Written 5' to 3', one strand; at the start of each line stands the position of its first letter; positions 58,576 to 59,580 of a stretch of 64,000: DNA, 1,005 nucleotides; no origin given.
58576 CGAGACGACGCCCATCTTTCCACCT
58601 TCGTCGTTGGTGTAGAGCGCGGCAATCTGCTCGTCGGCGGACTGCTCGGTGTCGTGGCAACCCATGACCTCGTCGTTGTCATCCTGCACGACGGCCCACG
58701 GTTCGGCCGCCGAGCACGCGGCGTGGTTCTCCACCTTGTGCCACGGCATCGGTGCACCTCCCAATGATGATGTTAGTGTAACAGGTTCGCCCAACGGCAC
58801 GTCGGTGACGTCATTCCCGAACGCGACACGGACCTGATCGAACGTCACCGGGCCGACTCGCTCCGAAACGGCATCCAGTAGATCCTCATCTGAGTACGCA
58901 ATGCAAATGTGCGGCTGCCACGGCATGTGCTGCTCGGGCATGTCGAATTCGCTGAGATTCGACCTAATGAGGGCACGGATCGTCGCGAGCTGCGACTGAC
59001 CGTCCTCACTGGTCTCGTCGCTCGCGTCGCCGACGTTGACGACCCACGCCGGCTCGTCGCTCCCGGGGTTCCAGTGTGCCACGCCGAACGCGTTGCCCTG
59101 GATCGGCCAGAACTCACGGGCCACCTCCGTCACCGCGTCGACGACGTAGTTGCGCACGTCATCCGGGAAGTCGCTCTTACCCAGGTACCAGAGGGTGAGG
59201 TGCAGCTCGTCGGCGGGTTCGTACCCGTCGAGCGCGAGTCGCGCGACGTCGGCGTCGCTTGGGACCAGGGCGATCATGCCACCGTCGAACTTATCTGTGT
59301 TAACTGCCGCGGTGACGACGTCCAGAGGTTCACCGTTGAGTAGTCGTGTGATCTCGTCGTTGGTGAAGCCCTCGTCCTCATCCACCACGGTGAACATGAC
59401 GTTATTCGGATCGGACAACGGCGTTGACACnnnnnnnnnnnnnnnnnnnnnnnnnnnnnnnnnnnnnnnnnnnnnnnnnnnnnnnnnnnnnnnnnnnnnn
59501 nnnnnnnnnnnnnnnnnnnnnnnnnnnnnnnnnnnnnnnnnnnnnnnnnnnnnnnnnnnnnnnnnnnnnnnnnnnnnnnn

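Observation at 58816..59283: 2H (LigT-like) phosphoesterase domain fused to the N-terminus of the capsid maturation protease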

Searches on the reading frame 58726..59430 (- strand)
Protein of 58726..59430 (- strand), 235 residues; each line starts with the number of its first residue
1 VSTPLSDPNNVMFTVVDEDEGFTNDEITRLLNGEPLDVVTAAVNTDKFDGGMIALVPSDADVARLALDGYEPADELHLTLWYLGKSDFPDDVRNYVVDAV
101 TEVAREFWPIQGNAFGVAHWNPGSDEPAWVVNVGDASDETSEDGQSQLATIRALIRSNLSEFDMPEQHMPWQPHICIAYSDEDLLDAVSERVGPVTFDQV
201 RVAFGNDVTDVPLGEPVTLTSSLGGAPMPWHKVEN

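Call 4: search_protein_families(library=phrogs, proteins=[window:58816-59430:-], max_evalue=0.1)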
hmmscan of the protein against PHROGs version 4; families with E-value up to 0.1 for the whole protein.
window:58816-59430:- (205 aa): 3 families
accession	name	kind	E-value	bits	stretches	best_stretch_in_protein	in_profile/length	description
phrog_2659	-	DNA, RNA and nucleotide metabolism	3.4e-24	85.9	1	38-203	717-872/891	RNA ligase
phrog_18402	-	head and packaging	2e-16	60.6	1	35-204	393-547/861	head maturation protease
phrog_14859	-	DNA, RNA and nucleotide metabolism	1.2e-06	28.9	1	40-182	48-184/373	RNA ligase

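Call 9: find_homologous_proteins(query=window:58726-59430:-, max_evalue=0.001)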
Query window:58726-59430:- (235 aa): 81 proteins with E <= 0.001 among 775 candidates.
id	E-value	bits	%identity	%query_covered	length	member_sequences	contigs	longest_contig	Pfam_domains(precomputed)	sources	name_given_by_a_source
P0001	6.3e-79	283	59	94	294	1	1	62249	-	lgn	-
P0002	1.6e-78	282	57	94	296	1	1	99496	PF13563.13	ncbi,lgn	-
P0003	5.9e-78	280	57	95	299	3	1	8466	PF13563.13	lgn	-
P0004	6.4e-78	280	58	91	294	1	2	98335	PF13563.13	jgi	jgi:2'-5' RNA ligase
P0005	5.4e-76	273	60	91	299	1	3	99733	PF13563.13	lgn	-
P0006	2.2e-75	271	56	94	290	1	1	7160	-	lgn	-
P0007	2.5e-75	271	58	91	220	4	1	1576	PF13563.13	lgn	-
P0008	2.6e-75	271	57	94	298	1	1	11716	PF13563.13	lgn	-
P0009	4.8e-75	270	58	91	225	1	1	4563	PF13563.13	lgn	-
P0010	9.1e-75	269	59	91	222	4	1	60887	PF13563.13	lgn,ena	-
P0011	2.2e-74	268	57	94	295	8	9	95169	-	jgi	-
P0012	3.2e-74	267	59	90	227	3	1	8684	PF13563.13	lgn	-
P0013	4.6e-74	267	58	91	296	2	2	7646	PF13563.13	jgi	jgi:2''-5'' RNA ligase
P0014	1.5e-73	265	59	90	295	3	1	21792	-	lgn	-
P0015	2.6e-73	264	58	91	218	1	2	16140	PF13563.13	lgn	-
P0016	1.9e-72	262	58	91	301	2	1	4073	PF13563.13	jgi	jgi:2'-5' RNA ligase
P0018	4.4e-72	260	58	90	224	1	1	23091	PF13563.13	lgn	-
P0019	2.1e-71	258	58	86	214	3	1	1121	PF13563.13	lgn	-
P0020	3.1e-71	258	55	94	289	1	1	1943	PF13563.13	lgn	-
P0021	1.2e-70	256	58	91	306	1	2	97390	PF13563.13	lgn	-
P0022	1.1e-68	249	55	96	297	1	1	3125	PF13563.13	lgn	-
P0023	2.3e-68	248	54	91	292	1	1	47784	PF13563.13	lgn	-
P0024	7.4e-68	247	54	91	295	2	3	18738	PF13563.13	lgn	-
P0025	1.0e-67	246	53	96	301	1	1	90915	PF13563.13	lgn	-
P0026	2.6e-67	245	56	91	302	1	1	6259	PF13563.13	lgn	-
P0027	2.7e-67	245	52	94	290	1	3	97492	PF13563.13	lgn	-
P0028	3.3e-67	244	57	91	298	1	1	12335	PF13563.13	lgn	-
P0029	2.9e-66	241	53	94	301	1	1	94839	PF13563.13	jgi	jgi:2'-5' RNA ligase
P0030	3.4e-66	241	56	91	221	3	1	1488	PF13563.13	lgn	-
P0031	8.3e-65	237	54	91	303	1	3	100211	PF13563.13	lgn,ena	-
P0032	3.5e-64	235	55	92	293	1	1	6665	PF13563.13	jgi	-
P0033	1.0e-63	233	58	75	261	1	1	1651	PF13563.13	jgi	jgi:2'-5' RNA ligase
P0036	1.4e-63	233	54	91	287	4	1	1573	PF13563.13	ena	-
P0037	1.8e-63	232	58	80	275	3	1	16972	PF13563.13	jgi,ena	jgi:2'-5' RNA ligase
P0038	4.2e-63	231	54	91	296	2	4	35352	PF13563.13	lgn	-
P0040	6.0e-61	224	53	90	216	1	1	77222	-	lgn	-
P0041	1.0e-60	223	59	74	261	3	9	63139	PF13563.13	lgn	-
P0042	1.2e-60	223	55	80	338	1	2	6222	PF13563.13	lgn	-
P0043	1.9e-60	222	52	92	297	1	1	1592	PF13563.13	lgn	-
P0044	3.2e-60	222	52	92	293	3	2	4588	PF13563.13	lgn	-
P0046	6.4e-56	208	55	74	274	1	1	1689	PF13563.13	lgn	-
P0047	6.9e-49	185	51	79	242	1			PF13563.13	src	-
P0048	3.5e-48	182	51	74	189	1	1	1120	PF13563.13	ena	-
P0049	4.2e-40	156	47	76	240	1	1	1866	PF13563.13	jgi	jgi:2'-5' RNA ligase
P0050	6.0e-40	155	46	73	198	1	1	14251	PF13563.13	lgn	-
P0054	1.0e-39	155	46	79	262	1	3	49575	PF13563.13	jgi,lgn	jgi:2'-5' RNA ligase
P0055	5.1e-39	152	42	84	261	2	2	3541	PF13563.13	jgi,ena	jgi:2'-5' RNA ligase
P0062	1.4e-37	147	46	74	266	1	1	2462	PF13563.13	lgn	-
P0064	2.3e-36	143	39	92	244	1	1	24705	PF13563.13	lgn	-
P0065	2.5e-36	143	44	78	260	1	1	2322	PF13563.13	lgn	-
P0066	1.1e-35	141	46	87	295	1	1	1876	PF13563.13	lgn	-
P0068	1.9e-31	127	40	84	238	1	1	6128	PF13563.13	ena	-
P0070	4.2e-24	103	46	74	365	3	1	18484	PF13563.13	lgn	-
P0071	6.5e-23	99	38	74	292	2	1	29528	PF13563.13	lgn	-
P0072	2.2e-21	94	39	73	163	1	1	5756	PF13563.13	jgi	jgi:2'-5' RNA ligase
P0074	3.4e-18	84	34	66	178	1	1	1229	PF02834.23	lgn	-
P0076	1.1e-15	76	39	69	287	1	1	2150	PF13563.13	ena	-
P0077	8.4e-15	73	34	73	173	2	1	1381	PF13563.13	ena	-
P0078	2.0e-14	72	38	71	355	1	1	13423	PF13563.13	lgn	-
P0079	4.7e-14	70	35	70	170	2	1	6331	PF13563.13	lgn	-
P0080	7.2e-13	67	34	73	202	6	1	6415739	PF13563.13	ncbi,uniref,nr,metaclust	ncbi:hypothetical protein MycrhN_5454 [Mycolicibacterium rhodesiae NBB3]|uniref:2'-5' RNA ligase n=1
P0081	1.1e-12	66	35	70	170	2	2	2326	PF13563.13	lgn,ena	-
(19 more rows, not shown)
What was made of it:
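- On 2H phosphoesterase superfamily (LigT-like; Pfam PF13563/PF02834): Most close homologues do carry a precomputed PF13563 hit (call 9), and PHROG 2659 matches at E 7e-25 (call 4).
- The closest relatives by 2H sequence (55-60% identity) are all split (call 9). All of the closest 2H homologues are stand-alone (call 9).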

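Call 11: find_encoding_contigs(protein=P0002, flank=8000, max_places=3)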
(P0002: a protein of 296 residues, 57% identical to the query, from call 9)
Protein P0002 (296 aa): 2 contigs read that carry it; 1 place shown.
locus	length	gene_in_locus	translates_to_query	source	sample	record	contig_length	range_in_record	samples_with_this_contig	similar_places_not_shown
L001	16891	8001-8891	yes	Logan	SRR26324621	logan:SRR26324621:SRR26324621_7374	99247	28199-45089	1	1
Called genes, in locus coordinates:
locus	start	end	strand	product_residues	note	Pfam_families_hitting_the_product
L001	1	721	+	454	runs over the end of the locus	PF03237:Terminase_6N, PF17289:Terminase_6C (weak)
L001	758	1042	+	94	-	-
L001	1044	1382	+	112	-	PF07098:DUF1360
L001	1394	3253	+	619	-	-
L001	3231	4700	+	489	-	PF04233:Phage_Mu_F, PF03496:ADPrib_exo_Tox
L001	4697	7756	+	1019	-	PF03496:ADPrib_exo_Tox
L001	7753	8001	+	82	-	-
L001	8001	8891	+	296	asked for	PF13563:2_5_RNA_ligase2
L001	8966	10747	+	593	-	-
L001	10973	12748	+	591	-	-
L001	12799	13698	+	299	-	-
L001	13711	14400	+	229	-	-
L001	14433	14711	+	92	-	-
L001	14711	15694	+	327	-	-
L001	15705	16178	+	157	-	-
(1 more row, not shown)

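Call 12: find_encoding_contigs(protein=P0001, flank=8000, max_places=3)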
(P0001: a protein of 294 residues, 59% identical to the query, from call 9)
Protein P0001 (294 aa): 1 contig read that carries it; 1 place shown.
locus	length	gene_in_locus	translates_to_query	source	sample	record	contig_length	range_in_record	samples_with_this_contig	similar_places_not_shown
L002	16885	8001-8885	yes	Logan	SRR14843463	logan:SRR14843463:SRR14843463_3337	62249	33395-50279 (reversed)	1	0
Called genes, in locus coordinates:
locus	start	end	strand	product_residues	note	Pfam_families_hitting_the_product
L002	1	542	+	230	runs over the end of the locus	PF01183:Glyco_hydro_25 (weak)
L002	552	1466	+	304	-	-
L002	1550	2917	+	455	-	PF03237:Terminase_6N, PF17289:Terminase_6C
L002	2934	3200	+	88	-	-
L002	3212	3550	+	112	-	PF07098:DUF1360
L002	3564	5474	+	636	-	-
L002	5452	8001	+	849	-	PF04233:Phage_Mu_F, PF03496:ADPrib_exo_Tox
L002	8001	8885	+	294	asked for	-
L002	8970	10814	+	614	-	-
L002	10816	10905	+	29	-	-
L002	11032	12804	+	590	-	-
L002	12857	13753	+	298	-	-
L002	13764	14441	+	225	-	-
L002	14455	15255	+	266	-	-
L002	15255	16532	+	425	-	PF13313:DUF4082, PF00801:PKD, PF18911:PKD_4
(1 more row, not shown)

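Call 17: find_encoding_contigs(protein=P0010, flank=8000, max_places=2)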
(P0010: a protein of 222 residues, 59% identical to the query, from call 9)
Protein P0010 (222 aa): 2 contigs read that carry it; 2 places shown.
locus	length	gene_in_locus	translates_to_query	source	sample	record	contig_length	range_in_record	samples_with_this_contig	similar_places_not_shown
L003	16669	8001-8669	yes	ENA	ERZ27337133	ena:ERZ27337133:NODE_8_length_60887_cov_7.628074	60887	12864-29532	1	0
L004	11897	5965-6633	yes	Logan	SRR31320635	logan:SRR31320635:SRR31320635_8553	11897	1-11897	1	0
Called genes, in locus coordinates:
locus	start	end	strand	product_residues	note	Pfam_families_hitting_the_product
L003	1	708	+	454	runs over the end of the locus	PF03237:Terminase_6N, PF17289:Terminase_6C (weak)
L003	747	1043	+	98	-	-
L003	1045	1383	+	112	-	PF07098:DUF1360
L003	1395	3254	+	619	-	-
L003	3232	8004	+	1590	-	PF04233:Phage_Mu_F, PF03496:ADPrib_exo_Tox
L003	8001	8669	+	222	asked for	PF13563:2_5_RNA_ligase2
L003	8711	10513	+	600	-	-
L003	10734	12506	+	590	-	-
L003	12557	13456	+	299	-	-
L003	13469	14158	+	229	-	-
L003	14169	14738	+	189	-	-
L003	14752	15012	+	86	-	-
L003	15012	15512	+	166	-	-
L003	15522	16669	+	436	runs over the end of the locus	-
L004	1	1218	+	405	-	?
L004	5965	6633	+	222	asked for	PF13563:2_5_RNA_ligase2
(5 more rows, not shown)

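Call 18: find_encoding_contigs(protein=P0040, flank=8000, max_places=2)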
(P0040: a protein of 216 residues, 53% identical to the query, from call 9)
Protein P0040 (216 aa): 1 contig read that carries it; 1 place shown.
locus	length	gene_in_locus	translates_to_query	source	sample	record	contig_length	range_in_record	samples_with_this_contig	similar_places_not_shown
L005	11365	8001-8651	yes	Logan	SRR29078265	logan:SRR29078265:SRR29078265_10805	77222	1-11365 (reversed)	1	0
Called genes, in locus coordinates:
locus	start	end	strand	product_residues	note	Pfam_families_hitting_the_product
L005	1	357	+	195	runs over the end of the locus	PF13578:Methyltransf_24 (weak)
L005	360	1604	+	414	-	PF03721:UDPG_MGDP_dh_N, PF00984:UDPG_MGDP_dh, PF03720:UDPG_MGDP_dh_C (weak)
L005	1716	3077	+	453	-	PF03237:Terminase_6N, PF17289:Terminase_6C (weak)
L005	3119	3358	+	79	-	-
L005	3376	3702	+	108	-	PF07098:DUF1360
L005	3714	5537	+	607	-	-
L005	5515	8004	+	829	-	PF04233:Phage_Mu_F, PF03496:ADPrib_exo_Tox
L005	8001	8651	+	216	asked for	-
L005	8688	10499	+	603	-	-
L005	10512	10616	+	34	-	-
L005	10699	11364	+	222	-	?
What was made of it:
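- On HK97-family (S78) prohead protease: Relatives show the same order (calls 11, 12, 17, 18).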

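Call 24: search_solved_structures(query=A1, max_evalue=10, show_alignments=3)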
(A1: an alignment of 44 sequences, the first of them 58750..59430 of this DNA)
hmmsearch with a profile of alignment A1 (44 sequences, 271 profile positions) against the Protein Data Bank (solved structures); distinct sequences matched with E-value up to 10: 11.
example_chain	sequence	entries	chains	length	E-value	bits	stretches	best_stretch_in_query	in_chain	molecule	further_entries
1iuh_A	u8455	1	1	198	1e-06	31.2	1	78-181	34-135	2'-5' RNA Ligase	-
1vdx_A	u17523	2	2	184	0.0026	20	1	78-179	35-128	Hypothetical protein PH0099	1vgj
4qak_A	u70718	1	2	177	0.0027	19.9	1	78-100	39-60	2'-5'-RNA ligase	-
5ldi_A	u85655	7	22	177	0.0028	19.9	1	78-100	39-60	RNA 2',3'-cyclic phosphodiesterase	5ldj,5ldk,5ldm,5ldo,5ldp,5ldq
5h7e_A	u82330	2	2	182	0.0041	19.3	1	78-182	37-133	RNA 2',3'-cyclic phosphodiesterase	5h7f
2fyh_A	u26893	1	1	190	0.0041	19.3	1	78-179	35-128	putative integral membrane transport protein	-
7aor_ar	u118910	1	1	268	0.61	12.2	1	78-202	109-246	AKAP7_NLS domain-containing protein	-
4z5v_A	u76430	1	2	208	0.62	12.2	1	98-184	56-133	Non-structural protein 2a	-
2ypf_A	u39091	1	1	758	0.97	11.6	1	94-159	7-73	AVRBS3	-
2rrd_A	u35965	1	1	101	1.2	11.3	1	98-162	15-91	HRDC domain from Bloom syndrome protein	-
4qiw_B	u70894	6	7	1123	1.4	11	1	185-265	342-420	DNA-directed RNA polymerase | DNA-directed RNA polymerase subunit beta | DNA-directed RNA polymerase subunit B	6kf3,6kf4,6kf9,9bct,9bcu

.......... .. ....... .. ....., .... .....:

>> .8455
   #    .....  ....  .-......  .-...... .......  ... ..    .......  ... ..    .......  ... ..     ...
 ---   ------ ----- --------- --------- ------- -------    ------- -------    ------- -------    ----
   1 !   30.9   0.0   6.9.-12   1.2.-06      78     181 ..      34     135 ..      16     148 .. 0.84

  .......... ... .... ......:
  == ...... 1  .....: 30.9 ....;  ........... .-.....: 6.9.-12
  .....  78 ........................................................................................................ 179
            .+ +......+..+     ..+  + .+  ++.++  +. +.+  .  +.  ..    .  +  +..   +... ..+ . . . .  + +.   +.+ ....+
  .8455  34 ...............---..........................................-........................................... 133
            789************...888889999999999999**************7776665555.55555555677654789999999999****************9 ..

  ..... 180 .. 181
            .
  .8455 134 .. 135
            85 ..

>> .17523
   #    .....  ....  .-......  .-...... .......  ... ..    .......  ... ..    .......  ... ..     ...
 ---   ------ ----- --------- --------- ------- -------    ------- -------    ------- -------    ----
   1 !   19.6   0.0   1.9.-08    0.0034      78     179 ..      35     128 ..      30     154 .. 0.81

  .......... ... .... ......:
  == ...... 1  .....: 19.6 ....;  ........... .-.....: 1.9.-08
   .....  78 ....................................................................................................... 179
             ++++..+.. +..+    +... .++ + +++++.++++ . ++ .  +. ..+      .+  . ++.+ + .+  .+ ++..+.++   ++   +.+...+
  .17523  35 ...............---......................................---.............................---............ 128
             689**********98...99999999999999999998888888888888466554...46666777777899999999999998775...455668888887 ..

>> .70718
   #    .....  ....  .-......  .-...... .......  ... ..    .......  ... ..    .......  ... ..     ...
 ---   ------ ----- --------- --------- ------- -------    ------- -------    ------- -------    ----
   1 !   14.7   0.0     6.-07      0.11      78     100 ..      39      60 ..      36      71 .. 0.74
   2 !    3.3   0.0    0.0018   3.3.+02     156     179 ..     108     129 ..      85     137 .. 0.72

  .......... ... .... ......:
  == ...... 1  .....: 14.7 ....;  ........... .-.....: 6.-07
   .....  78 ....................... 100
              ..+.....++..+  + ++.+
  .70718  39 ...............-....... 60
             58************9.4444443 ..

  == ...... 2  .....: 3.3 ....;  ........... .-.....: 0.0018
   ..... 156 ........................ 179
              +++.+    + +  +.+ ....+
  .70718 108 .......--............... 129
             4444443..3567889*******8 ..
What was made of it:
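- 58792..59283 (-): 2H phosphoesterase fold, aa 50-213. Profile versus PDB gives 1iuh at E 1e-6 (call 24).
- Checked: It then hits PH0099, E. coli ThpR and Deinococcus CPDase (call 24).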

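Call 28: predict_structure(alignment_id=A1)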
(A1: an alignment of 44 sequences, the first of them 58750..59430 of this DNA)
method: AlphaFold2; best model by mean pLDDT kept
length: 227 residues; sequences in the alignment: 44
mean_pLDDT: 86.9   pTM: 0.73
mean pLDDT of the five models: 86.9, 85.3, 84.9, 84.7, 82.5
residues with pLDDT >= 90: 152; 70-90: 38; 50-70: 31; < 50: 6
segments of 3 or more residues with pLDDT < 50: 40-42
pLDDT, mean of each block of 10 residues (from residue 1): 69 74 81 66 65 98 97 96 94 97 95 97 95 81 82 97 93 97 97 98 96 71 52
secondary structure, 60 per line:
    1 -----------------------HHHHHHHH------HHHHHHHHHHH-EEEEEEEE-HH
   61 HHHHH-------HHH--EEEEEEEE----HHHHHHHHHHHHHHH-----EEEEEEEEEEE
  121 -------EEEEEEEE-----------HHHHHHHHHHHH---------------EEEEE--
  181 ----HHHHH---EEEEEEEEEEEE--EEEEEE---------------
elements in order: H24-31 H38-48 E50-57 H59-65 E78-85 H90-104 E110-120 E128-135 H147-158 E174-178 H185-189 E193-204 E207-212
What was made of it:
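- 59284..59430 (-): N-terminal leader, aa 1-49 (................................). It is conserved only where 2H is the N-terminal or stand-alone module. Function unknown. Model pLDDT 65-81 (call 28).
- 58792..59283 (-): AlphaFold2 block pLDDT 93-98 over most of the domain, about 81 at aa 131-150 (call 28).
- On 2H phosphoesterase superfamily (LigT-like; Pfam PF13563/PF02834): AlphaFold2 pLDDT 86.9 (call 28).
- Checked: The AlphaFold2 model has mean pLDDT 86.9, and block means of 93-98 across most of aa 50-210, dipping to about 81 at aa 131-150 (call 28).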

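Call 32: fold_search(model_id=the predicted structure, library=pdb)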
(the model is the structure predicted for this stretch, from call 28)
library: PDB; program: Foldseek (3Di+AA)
matches with E <= 10: 507; with E <= 0.001: 49
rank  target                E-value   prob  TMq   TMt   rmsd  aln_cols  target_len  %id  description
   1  5v1m                  7.2e-07  1.00  0.50  0.60   5.5       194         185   12  Structure of human Usb1 with uridine 5'-monophosphate (released 2017-08-16)
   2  1vdx                  9.6e-07  1.00  0.50  0.60   5.3       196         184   12  Crystal Structure of a Pyrococcus horikoshii protein with similarities to 2'5' RNA-ligase (released 2005-04-12)
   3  1iuh                  1.4e-06  1.00  0.47  0.56   5.7       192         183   17  Crystal structure of TT0787 of thermus thermophilus HB8 (released 2003-06-17)
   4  5ldm_A                1.6e-06  1.00  0.46  0.57   5.6       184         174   15  Crystal structure of E.coli LigT complexed with 2'-AMP (released 2017-01-18)
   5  5h7e                  1.7e-06  1.00  0.45  0.55   5.8       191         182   15  Crystal Structure of native drCPDase (released 2017-09-27)
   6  4qak_A                3.7e-06  1.00  0.44  0.56   6.1       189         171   13  Crystal structure of phosphoesterase (released 2014-10-22)
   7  5ldi_D                5.9e-06  1.00  0.45  0.57   5.6       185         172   15  Crystal structure of E.coli LigT in apo form (released 2017-01-18)
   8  9q2y_A                6.6e-06  1.00  0.42  0.57   6.9       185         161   14  Phosphodiesterase from Burkholderia phage BCSR5 in the open lid conformation (released 2025-11-05)
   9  9q2g                  7.8e-06  1.00  0.44  0.58   4.3       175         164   15  Phosphodiesterase from Burkholderia phage BCSR5 in the closed lid conformation (released 2025-11-05)
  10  4h7w                  8.3e-06  1.00  0.53  0.63   5.4       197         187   14  Crystal Structure of Human C16orf57 (released 2013-02-06)
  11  2fyh_MODEL_1_A        9.3e-06  1.00  0.45  0.52   6.0       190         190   13  Solution structure of the 2'-5' RNA ligase-like protein from Pyrococcus furiosus (released 2007-02-20)
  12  5ldm_B                1.0e-05  1.00  0.43  0.55   6.0       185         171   16  Crystal structure of E.coli LigT complexed with 2'-AMP (released 2017-01-18)
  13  5ldp_B                1.4e-05  1.00  0.43  0.55   5.5       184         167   15  Crystal structure of E.coli LigT complexed with ATP (released 2017-01-18)
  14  6pfq_B                1.8e-05  1.00  0.45  0.47   6.0       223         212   12  Structure of Kluyveromyces marxianus Usb1 (released 2019-12-11)
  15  4qak_B                2.1e-05  1.00  0.46  0.58   5.8       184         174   15  Crystal structure of phosphoesterase (released 2014-10-22)
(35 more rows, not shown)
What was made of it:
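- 58792..59283 (-): Foldseek PDB top 50 are all 2H enzymes (call 32).
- On 2H phosphoesterase superfamily (LigT-like; Pfam PF13563/PF02834): The Foldseek PDB top 50 are all 2H enzymes at probability 1.00, best E 7e-7 (call 32).
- On Acb1 anti-CBASS nucleases: They rank 34-38, below LigT, Usb1 and CPDases (call 32).
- Closest known: LigT/ThpR RNA 2',3'-cyclic phosphodiesterases. Same: Fold, size and motif spacing agree (calls 24, 32).
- Closest known: Phage Acb1 anti-CBASS 2H nuclease. Same: Same fold (Foldseek E 1e-4, TMt 0.58-0.67, call 32).
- Checked: All 50 best Foldseek PDB matches are 2H enzymes at probability 1.00: Usb1, LigT, CPDases, a Burkholderia phage phosphodiesterase, Acb1, AKAP18 and rotavirus VP3 (call 32).
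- Structural similarity to Usb1, LigT, CPDase, Acb1 and VP3 is about equal, with TM-scores (normalised to the target) of 0.55-0.67 (call 32). A. thaliana CPDase is among the best structural matches, with TMt 0.65 and rmsd 3.8 (call 32).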

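Call 36: search_protein_representatives(alignment_id=A1)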
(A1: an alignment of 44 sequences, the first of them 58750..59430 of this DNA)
Query: 44 sequences, 271 profile positions. Proteins with E-value up to 0.001 (for the whole library): 4979; up to 1e-10: 2738; up to 1e-30: 798. The best 150 are listed.
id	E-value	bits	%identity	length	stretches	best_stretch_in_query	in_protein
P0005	9.3e-107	372.4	-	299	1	2-267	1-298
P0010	5.7e-91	320.6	-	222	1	2-216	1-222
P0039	1.1e-76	273.8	-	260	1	40-215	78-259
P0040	4.1e-76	271.9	-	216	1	5-216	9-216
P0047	2.3e-71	256.4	-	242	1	49-251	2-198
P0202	2.8e-71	256.0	-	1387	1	29-267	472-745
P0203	1.2e-69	250.7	-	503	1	12-256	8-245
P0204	2.2e-68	246.6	-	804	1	42-258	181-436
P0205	3.8e-68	245.8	-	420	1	13-220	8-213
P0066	1.4e-67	243.9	-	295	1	19-239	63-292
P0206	8.8e-67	241.3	-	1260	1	36-224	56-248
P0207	9.2e-67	241.2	-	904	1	50-225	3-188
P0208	9.8e-67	241.1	-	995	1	37-219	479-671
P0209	9.9e-67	241.1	-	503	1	43-227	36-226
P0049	2.2e-66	240.0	-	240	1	20-219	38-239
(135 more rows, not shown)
